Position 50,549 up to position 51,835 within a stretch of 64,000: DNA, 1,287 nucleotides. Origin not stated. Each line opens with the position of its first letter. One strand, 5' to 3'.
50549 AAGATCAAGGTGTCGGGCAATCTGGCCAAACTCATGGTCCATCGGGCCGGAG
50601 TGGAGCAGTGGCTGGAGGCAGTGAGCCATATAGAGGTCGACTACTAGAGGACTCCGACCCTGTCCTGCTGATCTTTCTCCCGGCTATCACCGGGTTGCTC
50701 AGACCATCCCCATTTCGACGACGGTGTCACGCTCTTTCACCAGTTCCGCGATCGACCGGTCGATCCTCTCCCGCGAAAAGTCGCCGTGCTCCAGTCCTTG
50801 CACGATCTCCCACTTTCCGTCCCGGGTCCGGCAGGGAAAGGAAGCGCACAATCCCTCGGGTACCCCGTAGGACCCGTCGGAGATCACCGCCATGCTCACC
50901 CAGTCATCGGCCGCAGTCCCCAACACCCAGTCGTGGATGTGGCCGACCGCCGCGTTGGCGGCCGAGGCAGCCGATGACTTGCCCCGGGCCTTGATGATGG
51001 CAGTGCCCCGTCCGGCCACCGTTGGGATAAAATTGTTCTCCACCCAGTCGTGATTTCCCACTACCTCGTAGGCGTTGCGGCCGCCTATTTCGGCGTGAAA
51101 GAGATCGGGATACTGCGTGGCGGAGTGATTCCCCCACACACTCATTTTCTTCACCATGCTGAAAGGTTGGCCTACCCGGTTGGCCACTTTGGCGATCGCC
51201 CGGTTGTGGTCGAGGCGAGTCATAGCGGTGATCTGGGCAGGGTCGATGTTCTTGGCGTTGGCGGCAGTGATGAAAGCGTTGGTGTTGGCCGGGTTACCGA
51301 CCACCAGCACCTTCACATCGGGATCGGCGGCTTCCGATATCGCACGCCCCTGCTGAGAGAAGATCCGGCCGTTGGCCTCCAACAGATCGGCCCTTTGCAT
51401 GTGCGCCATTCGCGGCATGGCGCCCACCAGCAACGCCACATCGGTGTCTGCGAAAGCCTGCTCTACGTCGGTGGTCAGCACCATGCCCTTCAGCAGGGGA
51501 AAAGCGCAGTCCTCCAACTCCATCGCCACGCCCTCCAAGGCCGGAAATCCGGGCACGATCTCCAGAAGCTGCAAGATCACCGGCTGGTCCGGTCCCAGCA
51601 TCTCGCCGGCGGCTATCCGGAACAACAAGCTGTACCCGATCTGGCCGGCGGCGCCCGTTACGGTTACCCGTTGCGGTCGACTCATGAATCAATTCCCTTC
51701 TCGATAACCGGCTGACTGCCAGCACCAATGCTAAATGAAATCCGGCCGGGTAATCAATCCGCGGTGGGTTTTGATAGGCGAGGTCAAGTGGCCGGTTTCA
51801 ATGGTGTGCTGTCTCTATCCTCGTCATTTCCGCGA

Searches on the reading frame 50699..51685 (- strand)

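Call 37: search_protein_families(library=ncbifam, proteins=[window:50699-51685:-], max_evalue=1e-8)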
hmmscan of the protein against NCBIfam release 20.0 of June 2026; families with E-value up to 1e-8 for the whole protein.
window:50699-51685:- (328 aa): 10 families
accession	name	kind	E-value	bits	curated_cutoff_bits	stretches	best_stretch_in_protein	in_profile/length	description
NF003916.0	PRK05442.1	equivalog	9.3e-156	517.8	271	1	2-326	3-327/328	malate dehydrogenase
TIGR01759.1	MalateDH-SF1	subfamily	1.4e-139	464.6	345.65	1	3-322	2-327/327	malate dehydrogenase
TIGR01758.1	MDH_euk_cyt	equivalog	3.1e-123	411.4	470.4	1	6-321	1-321/324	malate dehydrogenase, NAD-dependent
TIGR01757.1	Malate-DH_plant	equivalog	8.2e-102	340.7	598.3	1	6-323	46-365/387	malate dehydrogenase, NADP-dependent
TIGR01756.1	LDH_protist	equivalog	4.8e-79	265.7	486.25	1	21-324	2-310/313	lactate dehydrogenase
NF004863.0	PRK06223.1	subfamily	4.1e-22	78.7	283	1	5-321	4-306/313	malate dehydrogenase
TIGR01772.1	MDH_euk_gproteo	equivalog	1.3e-16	60.8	273.05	1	6-248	1-232/313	malate dehydrogenase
TIGR01763.1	MalateDH_bact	equivalog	1.4e-11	44.2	351.85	1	6-317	3-299/305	malate dehydrogenase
NF000824.0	PRK00066.1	subfamily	4.5e-09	36.1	339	1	48-317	42-309/316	L-lactate dehydrogenase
NF041314.1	Malate_DH_Halo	equivalog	7.5e-09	35.2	550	0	77-320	68-301/304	malate dehydrogenase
